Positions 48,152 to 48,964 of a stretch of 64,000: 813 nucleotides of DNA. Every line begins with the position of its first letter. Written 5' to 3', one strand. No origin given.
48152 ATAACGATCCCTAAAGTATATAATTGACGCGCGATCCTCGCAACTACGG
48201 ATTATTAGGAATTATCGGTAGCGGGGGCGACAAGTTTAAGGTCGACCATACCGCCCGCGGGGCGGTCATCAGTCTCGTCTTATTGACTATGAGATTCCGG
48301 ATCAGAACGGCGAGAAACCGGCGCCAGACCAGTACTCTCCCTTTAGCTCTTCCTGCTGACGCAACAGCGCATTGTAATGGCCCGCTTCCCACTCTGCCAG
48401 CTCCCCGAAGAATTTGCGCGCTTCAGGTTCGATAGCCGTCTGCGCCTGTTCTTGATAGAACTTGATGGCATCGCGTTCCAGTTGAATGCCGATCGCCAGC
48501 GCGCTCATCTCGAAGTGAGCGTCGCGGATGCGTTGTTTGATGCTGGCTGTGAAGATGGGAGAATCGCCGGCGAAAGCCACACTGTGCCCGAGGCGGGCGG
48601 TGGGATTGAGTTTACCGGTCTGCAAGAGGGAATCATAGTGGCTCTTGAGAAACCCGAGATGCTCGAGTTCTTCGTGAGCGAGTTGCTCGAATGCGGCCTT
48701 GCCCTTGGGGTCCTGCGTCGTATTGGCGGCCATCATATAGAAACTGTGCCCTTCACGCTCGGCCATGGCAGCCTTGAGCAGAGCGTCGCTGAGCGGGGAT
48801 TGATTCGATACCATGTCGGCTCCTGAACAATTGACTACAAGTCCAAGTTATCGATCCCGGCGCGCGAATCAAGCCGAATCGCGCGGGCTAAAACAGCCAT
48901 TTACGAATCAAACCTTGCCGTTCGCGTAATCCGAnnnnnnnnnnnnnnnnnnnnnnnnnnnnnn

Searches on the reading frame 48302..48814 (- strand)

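Call 17: search_protein_families(library=pfam, proteins=[window:48302-48814:-], max_evalue=0.01)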
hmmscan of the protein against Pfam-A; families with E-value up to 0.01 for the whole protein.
window:48302-48814:- (170 aa): 3 families
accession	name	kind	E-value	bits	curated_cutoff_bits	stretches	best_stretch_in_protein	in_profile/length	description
PF02915.23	Rubrerythrin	-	2.9e-16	60.5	22.8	1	10-151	1-134/137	Rubrerythrin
PF09537.16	DUF2383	-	7.7e-05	23.2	30.8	0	109-164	9-64/111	Domain of unknown function (DUF2383)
PF13668.12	Ferritin_2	-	0.0066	17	24.7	0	17-150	11-132/138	Ferritin-like domain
